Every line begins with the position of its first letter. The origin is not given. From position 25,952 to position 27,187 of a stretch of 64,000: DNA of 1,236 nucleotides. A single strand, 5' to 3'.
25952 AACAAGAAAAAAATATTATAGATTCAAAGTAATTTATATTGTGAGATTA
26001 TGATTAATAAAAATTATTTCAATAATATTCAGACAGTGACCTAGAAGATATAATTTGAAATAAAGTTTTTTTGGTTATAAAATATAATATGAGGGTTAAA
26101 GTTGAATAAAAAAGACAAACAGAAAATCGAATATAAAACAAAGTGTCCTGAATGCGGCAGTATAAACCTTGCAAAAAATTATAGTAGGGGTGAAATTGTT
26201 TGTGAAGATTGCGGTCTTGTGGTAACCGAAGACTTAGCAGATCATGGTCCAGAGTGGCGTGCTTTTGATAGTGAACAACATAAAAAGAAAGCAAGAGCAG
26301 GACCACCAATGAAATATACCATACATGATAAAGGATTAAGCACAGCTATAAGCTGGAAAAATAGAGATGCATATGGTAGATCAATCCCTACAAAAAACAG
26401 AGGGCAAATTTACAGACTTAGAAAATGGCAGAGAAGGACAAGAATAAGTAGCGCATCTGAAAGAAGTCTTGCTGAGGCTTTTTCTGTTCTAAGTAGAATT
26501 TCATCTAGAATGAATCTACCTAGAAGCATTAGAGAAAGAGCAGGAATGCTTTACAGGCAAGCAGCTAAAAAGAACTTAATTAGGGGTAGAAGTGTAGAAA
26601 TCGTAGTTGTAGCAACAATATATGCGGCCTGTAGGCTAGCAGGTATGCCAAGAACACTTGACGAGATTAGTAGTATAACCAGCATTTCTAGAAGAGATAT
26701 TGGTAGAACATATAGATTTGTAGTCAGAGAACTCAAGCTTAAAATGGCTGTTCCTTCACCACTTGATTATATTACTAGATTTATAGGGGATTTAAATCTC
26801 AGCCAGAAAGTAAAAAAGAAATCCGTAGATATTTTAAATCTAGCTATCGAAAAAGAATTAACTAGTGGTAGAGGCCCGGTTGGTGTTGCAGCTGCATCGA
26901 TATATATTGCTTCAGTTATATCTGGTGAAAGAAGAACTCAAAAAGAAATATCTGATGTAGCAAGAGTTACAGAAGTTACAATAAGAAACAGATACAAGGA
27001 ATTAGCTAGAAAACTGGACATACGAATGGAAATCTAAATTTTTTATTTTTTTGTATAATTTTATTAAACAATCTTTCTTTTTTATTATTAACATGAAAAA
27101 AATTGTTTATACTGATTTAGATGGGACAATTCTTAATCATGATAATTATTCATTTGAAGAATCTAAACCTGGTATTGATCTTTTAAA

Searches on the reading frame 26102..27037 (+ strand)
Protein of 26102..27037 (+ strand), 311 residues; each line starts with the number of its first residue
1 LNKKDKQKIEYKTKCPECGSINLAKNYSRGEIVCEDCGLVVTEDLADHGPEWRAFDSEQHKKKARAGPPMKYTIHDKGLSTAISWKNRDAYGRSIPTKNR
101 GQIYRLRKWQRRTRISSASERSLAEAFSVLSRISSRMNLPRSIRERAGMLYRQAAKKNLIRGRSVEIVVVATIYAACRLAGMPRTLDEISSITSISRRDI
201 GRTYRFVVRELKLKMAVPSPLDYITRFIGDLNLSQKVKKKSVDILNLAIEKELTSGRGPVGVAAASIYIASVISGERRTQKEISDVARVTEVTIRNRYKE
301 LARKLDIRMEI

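Call 9: find_related_loci(query=window:26102-27037:+, collection=genome_contigs, flank=6000)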
Query window:26102-27037:+ (311 aa) in genome_contigs; peptide patterns used: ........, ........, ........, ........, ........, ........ (x = any residue, [..] = any of these).
599 stretches matched a pattern (row limit reached: there are more); 441 encode a relative of the query (tblastn E <= 1e-3); the best 80 are kept; 80 distinct loci.
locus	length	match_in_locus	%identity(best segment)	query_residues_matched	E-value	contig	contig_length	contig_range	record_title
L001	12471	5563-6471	72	9-311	6e-150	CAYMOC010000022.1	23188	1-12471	MAG TPA_asm: uncultured Thermoplasmatales archaeon isolate SRP332253_co1_209 genome assembly, contig: NODE_3435_length_2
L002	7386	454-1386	60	1-311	5e-128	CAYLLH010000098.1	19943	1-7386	MAG TPA_asm: uncultured Thermoplasmatales archaeon isolate SRP067234_co1_161 genome assembly, contig: k99_211610, whole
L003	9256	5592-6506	59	7-311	5e-127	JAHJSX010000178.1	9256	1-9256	MAG: archaeon isolate OS_PC_MetaG.mb.32 OS_PC_MetaG.mb.32_k141_779683, whole genome shotgun sequence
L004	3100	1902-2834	57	3-311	2e-130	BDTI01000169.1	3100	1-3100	Archaeon BMS3Abin16 DNA, contig: NODE_168, whole genome shotgun sequence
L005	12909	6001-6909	60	9-311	2e-125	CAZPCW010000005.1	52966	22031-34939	MAG TPA_asm: uncultured Thermoplasmata archaeon isolate ERP127260_co1_37 genome assembly, contig: NODE_150_length_52966_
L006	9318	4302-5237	59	2-311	7e-125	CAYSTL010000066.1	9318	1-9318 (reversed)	MAG TPA_asm: uncultured Thermoplasmata archaeon isolate ERP127260_co1_34 genome assembly, contig: NODE_3495_length_9318_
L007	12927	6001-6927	59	3-311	9e-125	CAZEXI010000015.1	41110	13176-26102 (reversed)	MAG TPA_asm: uncultured Thermoplasmata archaeon isolate ERP127260_co1_32 genome assembly, contig: NODE_271_length_41110_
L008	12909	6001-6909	59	9-311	7e-124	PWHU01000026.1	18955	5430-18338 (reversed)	MAG: Thermoplasmata archaeon isolate T1Sed10_113R1 T1-Sed10-C2515, whole genome shotgun sequence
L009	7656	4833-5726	60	10-309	4e-123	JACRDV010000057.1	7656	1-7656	MAG: Methanobacteriota archaeon isolate NC_groundwater_1681_Pr3_B-0.1um_36_11 SR-2_scaffold_141_1062419, whole genome sh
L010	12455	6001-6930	57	2-311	3e-123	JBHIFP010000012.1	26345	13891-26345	MAG: Candidatus Hydrothermarchaeales archaeon isolate b1.sp1_bin.18 NODE_335_length_26345_cov_10.734272, whole genome sh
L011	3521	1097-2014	58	6-311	1e-126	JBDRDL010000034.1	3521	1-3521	MAG: Methanobacteriota archaeon isolate MEGAHIT-group-1.246 k141_2019451, whole genome shotgun sequence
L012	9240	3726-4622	59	13-311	4e-123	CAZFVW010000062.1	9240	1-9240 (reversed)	MAG TPA_asm: uncultured Thermoplasmata archaeon isolate SRP141376_co2_58 genome assembly, contig: NODE_13812_length_9240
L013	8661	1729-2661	57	1-311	8e-122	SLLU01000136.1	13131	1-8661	MAG: Candidatus Halarchaeoplasma halalkaliphilum isolate CSSed165cm_322 CSSed16-5cm-15624, whole genome shotgun sequence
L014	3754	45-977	59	1-311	1e-124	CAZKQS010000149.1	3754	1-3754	MAG TPA_asm: uncultured Thermoplasmatales archaeon isolate SRP332253_co2_176 genome assembly, contig: NODE_28136_length_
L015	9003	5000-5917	56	6-311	1e-120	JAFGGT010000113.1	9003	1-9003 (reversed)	MAG: Candidatus Methanofastidiosia archaeon isolate Zod_Metabat.1406 k87_11324783, whole genome shotgun sequence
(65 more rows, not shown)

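Call 12: find_encoding_contigs(protein=window:26102-27037:+, flank=6000, max_places=10)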
Protein window:26102-27037:+ (311 aa): 1 contig read that carries it; 1 place shown.
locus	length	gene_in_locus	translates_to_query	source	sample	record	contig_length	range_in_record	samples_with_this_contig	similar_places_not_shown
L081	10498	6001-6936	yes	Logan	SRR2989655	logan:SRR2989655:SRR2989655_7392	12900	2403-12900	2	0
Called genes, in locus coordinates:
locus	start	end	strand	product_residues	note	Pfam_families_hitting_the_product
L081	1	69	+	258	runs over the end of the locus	PF01022:HTH_5, PF12840:HTH_20, PF09339:HTH_IclR (weak)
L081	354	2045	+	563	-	-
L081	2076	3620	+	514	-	PF03415:Peptidase_C11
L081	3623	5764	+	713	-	PF18998:Flg_new_2 (faint), PF00801:PKD (faint)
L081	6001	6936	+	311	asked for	PF08271:Zn_Ribbon_TF, PF00382:TFIIB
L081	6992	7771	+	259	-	PF08282:Hydrolase_3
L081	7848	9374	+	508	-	PF00924:MS_channel_2nd, PF21082:MS_channel_3rd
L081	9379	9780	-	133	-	PF00293:NUDIX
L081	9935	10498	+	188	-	?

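Call 13: find_homologous_proteins(query=window:26102-27034:+, max_evalue=1e-80)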
Query window:26102-27034:+ (311 aa): 7371 proteins with E <= 1e-80 among 8000 candidates; the best 120 are listed.
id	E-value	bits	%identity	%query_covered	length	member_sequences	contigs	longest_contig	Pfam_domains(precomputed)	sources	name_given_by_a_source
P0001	3.4e-198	675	100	100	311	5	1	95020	PF00382.25,PF08271.18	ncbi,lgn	-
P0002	4.6e-180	615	90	100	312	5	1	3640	PF00382.25,PF08271.18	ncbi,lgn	-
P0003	3.2e-175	599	87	99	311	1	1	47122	PF22109.3,PF00382.25,PF08271.18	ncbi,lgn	-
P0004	3.3e-173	593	84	100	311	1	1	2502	PF22109.3,PF00382.25,PF08271.18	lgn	-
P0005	5.0e-171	586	84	100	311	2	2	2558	PF00382.25,PF08271.18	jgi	-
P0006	3.5e-169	579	82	100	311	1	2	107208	PF22109.3,PF00382.25,PF08271.18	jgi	-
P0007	1.6e-149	515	75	98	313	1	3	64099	PF00382.25,PF08271.18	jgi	-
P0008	4.1e-149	514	75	98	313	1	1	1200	PF00382.25,PF08271.18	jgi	jgi:transcription initiation factor TFIIB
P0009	1.5e-147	509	74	98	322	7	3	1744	PF00382.25,PF08271.18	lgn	-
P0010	4.5e-147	507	71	100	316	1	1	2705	PF00382.25,PF08271.18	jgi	jgi:transcription initiation factor TFIIB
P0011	1.3e-146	505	73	98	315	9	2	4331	PF00382.25,PF08271.18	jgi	jgi:transcription initiation factor TFIIB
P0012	2.2e-146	505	72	100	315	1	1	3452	PF00382.25,PF04545.23,PF08271.18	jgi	jgi:transcription initiation factor TFIIB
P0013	3.0e-145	501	70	99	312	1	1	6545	PF00382.25,PF04545.23,PF08271.18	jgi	jgi:transcription initiation factor TFIIB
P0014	4.1e-145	501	73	98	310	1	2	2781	PF00382.25,PF08271.18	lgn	-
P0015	1.4e-144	499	72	97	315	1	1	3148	PF00382.25,PF08271.18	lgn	-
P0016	1.6e-144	499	71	100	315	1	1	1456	PF00382.25,PF08271.18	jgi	jgi:transcription initiation factor TFIIB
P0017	1.0e-143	496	72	97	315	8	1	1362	PF00382.25,PF08271.18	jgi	jgi:transcription initiation factor TFIIB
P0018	2.7e-142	491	70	100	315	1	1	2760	PF00382.25,PF04545.23,PF08271.18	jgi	jgi:transcription initiation factor TFIIB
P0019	2.8e-142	491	71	98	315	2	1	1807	PF00382.25,PF08271.18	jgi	jgi:transcription initiation factor TFIIB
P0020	1.7e-141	489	69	99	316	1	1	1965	PF00382.25,PF08271.18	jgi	jgi:transcription initiation factor TFIIB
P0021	5.0e-140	484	71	100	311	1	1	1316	PF00382.25,PF08271.18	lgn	-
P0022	1.6e-139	482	69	98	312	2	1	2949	PF00382.25,PF08271.18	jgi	jgi:transcription initiation factor TFIIB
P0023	2.6e-139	482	69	99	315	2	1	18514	PF00382.25,PF08271.18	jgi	-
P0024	4.0e-139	481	69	98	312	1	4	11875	PF00382.25,PF04545.23,PF08271.18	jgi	jgi:transcription initiation factor TFIIB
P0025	4.2e-139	481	68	100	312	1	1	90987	PF00382.25,PF04545.23,PF08271.18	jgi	jgi:transcription initiation factor TFIIB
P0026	7.2e-139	480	68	99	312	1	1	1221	PF00382.25,PF08271.18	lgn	-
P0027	2.1e-138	479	68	98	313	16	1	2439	PF00382.25,PF08271.18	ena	-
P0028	5.5e-138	477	70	98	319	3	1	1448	PF00382.25,PF08271.18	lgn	-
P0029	8.4e-137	473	68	99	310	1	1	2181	PF00382.25,PF08271.18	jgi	jgi:transcription initiation factor TFIIB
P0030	4.4e-136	471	68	98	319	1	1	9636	PF00382.25,PF04545.23,PF08271.18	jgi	jgi:transcription initiation factor TFIIB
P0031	3.8e-135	468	68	99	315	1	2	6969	PF02984.25,PF00382.25,PF04545.23,PF08271.18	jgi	jgi:transcription initiation factor TFIIB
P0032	4.5e-135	468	72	92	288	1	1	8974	PF00382.25,PF08271.18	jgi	jgi:transcription initiation factor TFIIB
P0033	7.8e-135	467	68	98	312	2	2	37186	PF00382.25,PF08271.18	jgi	-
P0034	1.2e-134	466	68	98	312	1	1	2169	PF00382.25,PF08271.18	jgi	jgi:transcription initiation factor TFIIB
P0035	1.7e-134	466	68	99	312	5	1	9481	PF00382.25,PF08271.18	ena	-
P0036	2.7e-134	465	67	100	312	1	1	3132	PF00382.25,PF08271.18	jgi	jgi:transcription initiation factor TFIIB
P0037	4.6e-134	464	66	100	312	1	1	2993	PF00382.25,PF08271.18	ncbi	-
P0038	5.2e-134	464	67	98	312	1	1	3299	PF00382.25,PF08271.18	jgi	-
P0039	8.3e-134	463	68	98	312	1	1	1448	PF00382.25,PF08271.18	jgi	jgi:transcription initiation factor TFIIB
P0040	2.4e-133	462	65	100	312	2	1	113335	PF00382.25,PF08271.18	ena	-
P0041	2.6e-133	462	65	98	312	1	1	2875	PF00382.25,PF08271.18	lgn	-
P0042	2.7e-133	462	67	98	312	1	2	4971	PF00382.25,PF08271.18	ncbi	-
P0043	2.7e-133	462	67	98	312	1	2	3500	PF00382.25,PF08271.18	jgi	jgi:transcription initiation factor TFIIB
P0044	3.0e-133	462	67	98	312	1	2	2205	PF00382.25,PF08271.18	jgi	-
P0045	3.0e-133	462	67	98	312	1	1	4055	PF00382.25,PF08271.18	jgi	-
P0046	3.4e-133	461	67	98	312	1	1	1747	PF00382.25,PF08271.18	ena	-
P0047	4.0e-133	461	65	98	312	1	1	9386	PF00382.25,PF08271.18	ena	-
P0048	4.1e-133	461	65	98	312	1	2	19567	PF00382.25,PF08271.18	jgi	-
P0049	4.9e-133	461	67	98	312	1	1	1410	PF00382.25,PF08271.18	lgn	-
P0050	5.5e-133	461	66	98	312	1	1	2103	PF00382.25,PF08271.18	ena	-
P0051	7.1e-133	460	67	98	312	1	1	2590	PF00382.25,PF08271.18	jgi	-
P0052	7.6e-133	460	67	99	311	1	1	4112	PF00382.25,PF04545.23,PF08271.18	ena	-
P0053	7.6e-133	460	66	99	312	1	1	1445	PF00382.25,PF08271.18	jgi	jgi:transcription initiation factor TFIIB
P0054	7.7e-133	460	67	98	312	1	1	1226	PF00382.25,PF08271.18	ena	-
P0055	8.8e-133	460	66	99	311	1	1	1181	PF00382.25,PF04545.23,PF08271.18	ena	-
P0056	9.0e-133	460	67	98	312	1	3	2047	PF00382.25,PF08271.18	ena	-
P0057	9.7e-133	460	64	99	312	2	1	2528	PF00382.25,PF08271.18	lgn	-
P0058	1.1e-132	460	66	98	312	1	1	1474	PF00382.25,PF08271.18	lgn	-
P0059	1.2e-132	460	67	98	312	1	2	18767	PF00382.25,PF08271.18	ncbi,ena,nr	ncbi:MAG: transcription initiation factor IIB [Thermoplasmatales archaeon]|nr:transcription initiati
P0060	1.2e-132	460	66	99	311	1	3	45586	PF00382.25,PF04545.23,PF08271.18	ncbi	-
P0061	1.2e-132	460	67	98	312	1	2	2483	PF00382.25,PF08271.18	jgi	jgi:transcription initiation factor TFIIB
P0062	1.3e-132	459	67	98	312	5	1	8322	PF00382.25,PF08271.18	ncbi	-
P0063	1.4e-132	459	66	98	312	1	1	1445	PF00382.25,PF08271.18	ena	-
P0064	1.5e-132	459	66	98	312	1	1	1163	PF00382.25,PF08271.18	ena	-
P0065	1.5e-132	459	67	98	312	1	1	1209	PF00382.25,PF04545.23,PF08271.18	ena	-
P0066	1.6e-132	459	66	98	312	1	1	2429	PF00382.25,PF08271.18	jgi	jgi:transcription initiation factor TFIIB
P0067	1.9e-132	459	67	98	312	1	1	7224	PF00382.25,PF08271.18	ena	-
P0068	1.9e-132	459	66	98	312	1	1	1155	PF00382.25,PF08271.18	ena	-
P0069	2.0e-132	459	67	98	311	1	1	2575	PF00382.25,PF08271.18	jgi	jgi:transcription initiation factor TFIIB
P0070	2.1e-132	459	66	98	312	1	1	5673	PF00382.25,PF08271.18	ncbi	-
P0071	2.1e-132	459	67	98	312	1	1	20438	PF00382.25,PF08271.18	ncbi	-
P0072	2.2e-132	459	67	99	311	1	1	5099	PF00382.25,PF04545.23,PF08271.18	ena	-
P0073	2.2e-132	459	66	99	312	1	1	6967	PF00382.25,PF08271.18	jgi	-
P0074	2.2e-132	459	67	98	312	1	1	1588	PF00382.25,PF08271.18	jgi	-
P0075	2.2e-132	459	66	100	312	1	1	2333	PF00382.25,PF08271.18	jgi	jgi:transcription initiation factor TFIIB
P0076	2.6e-132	459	68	100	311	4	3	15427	PF00382.25,PF08271.18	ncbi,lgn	-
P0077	2.8e-132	458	66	98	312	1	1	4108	PF00382.25,PF08271.18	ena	-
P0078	3.9e-132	458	65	100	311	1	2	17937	PF00382.25,PF08271.18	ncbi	ncbi:MAG: transcription initiation factor IIB [Candidatus Thermoplasmatota archaeon]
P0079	4.6e-132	458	67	98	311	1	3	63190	PF00382.25,PF08271.18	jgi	jgi:transcription initiation factor TFIIB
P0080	5.2e-132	458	65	98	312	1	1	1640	PF00382.25,PF08271.18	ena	-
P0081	5.2e-132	458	65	99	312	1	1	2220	PF00382.25,PF08271.18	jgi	-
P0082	5.3e-132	458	65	99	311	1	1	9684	PF00382.25,PF08271.18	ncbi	-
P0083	5.9e-132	457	65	98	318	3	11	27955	PF00382.25,PF04545.23,PF08271.18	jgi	-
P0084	6.1e-132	457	66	98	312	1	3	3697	PF00382.25,PF08271.18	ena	-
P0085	6.2e-132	457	68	99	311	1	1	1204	PF00382.25,PF04545.23,PF08271.18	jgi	jgi:transcription initiation factor TFIIB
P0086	6.3e-132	457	66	98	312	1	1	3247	PF00382.25,PF08271.18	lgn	-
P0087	6.3e-132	457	66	98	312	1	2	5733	PF00382.25,PF08271.18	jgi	jgi:transcription initiation factor TFIIB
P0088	6.4e-132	457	66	98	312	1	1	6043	PF00382.25,PF08271.18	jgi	-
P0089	6.5e-132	457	67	98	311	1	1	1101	PF00382.25,PF08271.18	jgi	-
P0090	6.8e-132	457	66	99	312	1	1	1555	PF00382.25,PF08271.18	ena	-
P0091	7.5e-132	457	65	96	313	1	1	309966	PF00382.25,PF04545.23,PF08271.18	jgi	jgi:transcription initiation factor TFIIB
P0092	7.9e-132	457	65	98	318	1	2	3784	PF00382.25,PF04545.23,PF08271.18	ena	-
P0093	7.9e-132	457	65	98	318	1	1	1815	PF00382.25,PF04545.23,PF08271.18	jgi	-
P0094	8.2e-132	457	64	99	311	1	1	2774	PF00382.25,PF08271.18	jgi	jgi:transcription initiation factor TFIIB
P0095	8.6e-132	457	67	99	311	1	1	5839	PF00382.25,PF04545.23,PF08271.18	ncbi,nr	ncbi:MAG: transcription initiation factor IIB [Thermoplasmata archaeon]|nr:transcription initiation 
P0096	8.7e-132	457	66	98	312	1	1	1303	PF00382.25,PF04545.23,PF08271.18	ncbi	-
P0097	9.0e-132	457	67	98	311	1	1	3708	PF00382.25,PF08271.18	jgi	jgi:transcription initiation factor TFIIB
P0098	9.1e-132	457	65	98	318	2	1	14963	PF00382.25,PF04545.23,PF08271.18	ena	-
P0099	9.3e-132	457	65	98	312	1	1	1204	PF00382.25,PF08271.18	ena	-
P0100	9.3e-132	457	67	98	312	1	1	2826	PF00382.25,PF08271.18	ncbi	-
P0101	9.8e-132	457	66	99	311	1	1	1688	PF00382.25,PF08271.18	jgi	jgi:transcription initiation factor TFIIB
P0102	1.0e-131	457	65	98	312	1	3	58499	PF00382.25,PF08271.18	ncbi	-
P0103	1.1e-131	457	66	98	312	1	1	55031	PF00382.25,PF08271.18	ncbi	-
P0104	1.1e-131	456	67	98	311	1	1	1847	PF00382.25,PF04545.23,PF08271.18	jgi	jgi:transcription initiation factor TFIIB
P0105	1.2e-131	456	66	98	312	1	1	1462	PF00382.25,PF08271.18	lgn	-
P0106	1.4e-131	456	66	99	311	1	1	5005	PF00382.25,PF04545.23,PF08271.18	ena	-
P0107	1.4e-131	456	67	99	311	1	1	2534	PF00382.25,PF04545.23,PF08271.18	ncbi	-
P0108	1.5e-131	456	66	98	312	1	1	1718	PF00382.25,PF08271.18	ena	-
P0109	1.5e-131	456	66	98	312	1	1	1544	PF00382.25,PF08271.18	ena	-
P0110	1.5e-131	456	66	98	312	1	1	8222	PF00382.25,PF08271.18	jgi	-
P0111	1.6e-131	456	65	98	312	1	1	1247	PF00382.25,PF08271.18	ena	-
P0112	1.8e-131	456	65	99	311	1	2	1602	PF00382.25,PF04545.23,PF08271.18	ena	-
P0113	2.0e-131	456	64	99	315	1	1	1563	PF00382.25,PF08271.18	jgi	jgi:transcription initiation factor TFIIB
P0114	2.0e-131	456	67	98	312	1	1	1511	PF00382.25,PF08271.18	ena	-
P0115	2.1e-131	456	67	99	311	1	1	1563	PF00382.25,PF08271.18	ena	-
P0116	2.2e-131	456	66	99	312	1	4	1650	PF00382.25,PF08271.18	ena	-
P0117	2.4e-131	455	66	98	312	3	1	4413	PF00382.25,PF08271.18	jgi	-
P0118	2.5e-131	455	66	98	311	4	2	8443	PF00382.25,PF08271.18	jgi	-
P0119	2.5e-131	455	66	98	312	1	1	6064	PF00382.25,PF08271.18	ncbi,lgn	ncbi:MAG: transcription initiation factor IIB [Petrotogales bacterium]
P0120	2.5e-131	455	66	99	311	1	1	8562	PF00382.25,PF04545.23,PF08271.18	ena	-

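Call 14: find_encoding_contigs(protein=P0002, flank=6000, max_places=3)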
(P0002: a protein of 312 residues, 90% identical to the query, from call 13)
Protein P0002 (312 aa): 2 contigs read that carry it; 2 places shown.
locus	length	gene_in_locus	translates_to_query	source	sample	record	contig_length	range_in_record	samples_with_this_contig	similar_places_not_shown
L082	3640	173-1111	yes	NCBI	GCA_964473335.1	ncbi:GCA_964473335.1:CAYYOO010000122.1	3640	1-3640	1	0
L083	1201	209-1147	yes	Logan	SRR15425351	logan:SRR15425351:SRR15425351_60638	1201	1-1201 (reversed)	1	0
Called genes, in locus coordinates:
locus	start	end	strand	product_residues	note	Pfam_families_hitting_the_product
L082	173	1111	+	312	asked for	PF08271:Zn_Ribbon_TF, PF00382:TFIIB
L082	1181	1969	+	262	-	PF05116:S6PP (faint), PF08282:Hydrolase_3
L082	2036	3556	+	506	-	PF21088:MS_channel_1st (weak), PF00924:MS_channel_2nd, PF21082:MS_channel_3rd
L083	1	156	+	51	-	?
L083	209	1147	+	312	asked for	PF08271:Zn_Ribbon_TF, PF00382:TFIIB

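Call 15: find_encoding_contigs(protein=P0003, flank=6000, max_places=3)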
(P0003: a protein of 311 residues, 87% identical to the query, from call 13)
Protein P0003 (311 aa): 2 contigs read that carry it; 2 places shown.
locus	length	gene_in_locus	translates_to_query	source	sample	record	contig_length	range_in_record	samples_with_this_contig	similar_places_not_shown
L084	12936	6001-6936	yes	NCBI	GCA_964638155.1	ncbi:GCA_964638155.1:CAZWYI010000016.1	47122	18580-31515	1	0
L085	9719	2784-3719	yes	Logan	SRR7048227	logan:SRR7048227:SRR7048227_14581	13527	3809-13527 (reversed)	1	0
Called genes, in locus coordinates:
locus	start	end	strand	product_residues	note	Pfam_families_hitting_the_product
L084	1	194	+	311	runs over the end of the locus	PF04055:Radical_SAM, PF08608:Wyosine_form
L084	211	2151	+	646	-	PF00082:Peptidase_S8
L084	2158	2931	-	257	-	PF03029:ATP_bind_1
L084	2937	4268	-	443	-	PF02844:GARS_N, PF01071:GARS_A, PF02843:GARS_C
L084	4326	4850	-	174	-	PF00156:Pribosyltran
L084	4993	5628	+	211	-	PF12840:HTH_20, PF25212:HVO_A0114 (faint), PF25213:HVO_A0261_N (faint), PF01022:HTH_5, PF09339:HTH_IclR (weak), PF12802:MarR_2 (weak)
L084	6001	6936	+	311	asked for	PF08271:Zn_Ribbon_TF, PF22109:Zn_ribbon_tTFIIB (faint), PF00382:TFIIB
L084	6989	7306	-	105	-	PF01176:eIF-1a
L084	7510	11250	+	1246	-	PF04151:PPC (faint)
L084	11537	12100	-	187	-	PF13580:SIS_2 (faint), PF01380:SIS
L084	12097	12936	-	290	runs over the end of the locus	PF01261:AP_endonuc_2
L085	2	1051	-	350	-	?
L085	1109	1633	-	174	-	PF00156:Pribosyltran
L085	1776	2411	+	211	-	PF12840:HTH_20, PF25212:HVO_A0114 (faint), PF25213:HVO_A0261_N (faint), PF01022:HTH_5, PF09339:HTH_IclR (weak), PF12802:MarR_2 (weak)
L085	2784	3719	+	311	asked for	PF08271:Zn_Ribbon_TF, PF22109:Zn_ribbon_tTFIIB (faint), PF00382:TFIIB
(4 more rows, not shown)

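Call 16: find_encoding_contigs(protein=P0006, flank=6000, max_places=3)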
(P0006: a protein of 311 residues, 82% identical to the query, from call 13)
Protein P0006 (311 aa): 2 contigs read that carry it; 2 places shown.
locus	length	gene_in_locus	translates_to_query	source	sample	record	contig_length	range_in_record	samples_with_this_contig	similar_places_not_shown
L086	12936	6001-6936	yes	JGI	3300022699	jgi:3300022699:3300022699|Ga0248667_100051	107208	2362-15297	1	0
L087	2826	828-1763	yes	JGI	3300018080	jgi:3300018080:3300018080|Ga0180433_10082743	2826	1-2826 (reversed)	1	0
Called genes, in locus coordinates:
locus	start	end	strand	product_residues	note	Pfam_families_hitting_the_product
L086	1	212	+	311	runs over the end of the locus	PF04055:Radical_SAM, PF08608:Wyosine_form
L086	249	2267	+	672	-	PF00082:Peptidase_S8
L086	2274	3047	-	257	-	PF03029:ATP_bind_1, PF16575:CLP1_P (faint)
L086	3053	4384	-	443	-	PF02844:GARS_N, PF01071:GARS_A, PF02843:GARS_C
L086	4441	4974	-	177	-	PF00156:Pribosyltran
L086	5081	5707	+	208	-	PF01022:HTH_5, PF12840:HTH_20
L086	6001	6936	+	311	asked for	PF22109:Zn_ribbon_tTFIIB (faint), PF08271:Zn_Ribbon_TF, PF00382:TFIIB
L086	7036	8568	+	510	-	PF00924:MS_channel_2nd, PF21082:MS_channel_3rd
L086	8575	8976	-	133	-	PF00293:NUDIX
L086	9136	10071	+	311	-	PF08271:Zn_Ribbon_TF, PF00382:TFIIB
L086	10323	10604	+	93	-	-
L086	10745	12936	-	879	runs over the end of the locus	PF22148:Fervidolysin_NPro-like (weak), PF00082:Peptidase_S8, PF05048:NosD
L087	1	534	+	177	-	?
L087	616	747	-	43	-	-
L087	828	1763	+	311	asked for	PF22109:Zn_ribbon_tTFIIB (faint), PF08271:Zn_Ribbon_TF, PF00382:TFIIB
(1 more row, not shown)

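Call 28: find_encoding_contigs(protein=P0004, flank=6000, max_places=3)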
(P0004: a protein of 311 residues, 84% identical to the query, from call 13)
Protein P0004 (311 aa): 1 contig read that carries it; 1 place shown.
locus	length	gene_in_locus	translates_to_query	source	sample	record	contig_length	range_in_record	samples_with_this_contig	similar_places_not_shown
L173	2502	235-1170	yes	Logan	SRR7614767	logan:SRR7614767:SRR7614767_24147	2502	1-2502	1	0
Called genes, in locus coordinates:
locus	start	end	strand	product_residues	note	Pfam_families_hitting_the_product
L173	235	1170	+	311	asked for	PF22109:Zn_ribbon_tTFIIB (weak), PF08271:Zn_Ribbon_TF, PF00382:TFIIB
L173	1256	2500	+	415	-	?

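Call 29: find_encoding_contigs(protein=P0005, flank=6000, max_places=3)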
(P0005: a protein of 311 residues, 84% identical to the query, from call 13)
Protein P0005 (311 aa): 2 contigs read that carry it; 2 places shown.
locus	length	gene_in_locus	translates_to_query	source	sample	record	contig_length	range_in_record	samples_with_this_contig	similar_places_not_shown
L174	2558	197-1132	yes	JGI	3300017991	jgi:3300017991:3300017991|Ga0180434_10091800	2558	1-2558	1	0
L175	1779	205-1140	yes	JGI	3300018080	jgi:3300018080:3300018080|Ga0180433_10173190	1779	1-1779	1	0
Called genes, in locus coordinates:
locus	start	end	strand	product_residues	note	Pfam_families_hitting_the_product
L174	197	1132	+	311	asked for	PF08271:Zn_Ribbon_TF, PF00382:TFIIB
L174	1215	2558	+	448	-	?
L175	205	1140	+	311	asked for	PF08271:Zn_Ribbon_TF, PF00382:TFIIB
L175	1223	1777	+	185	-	?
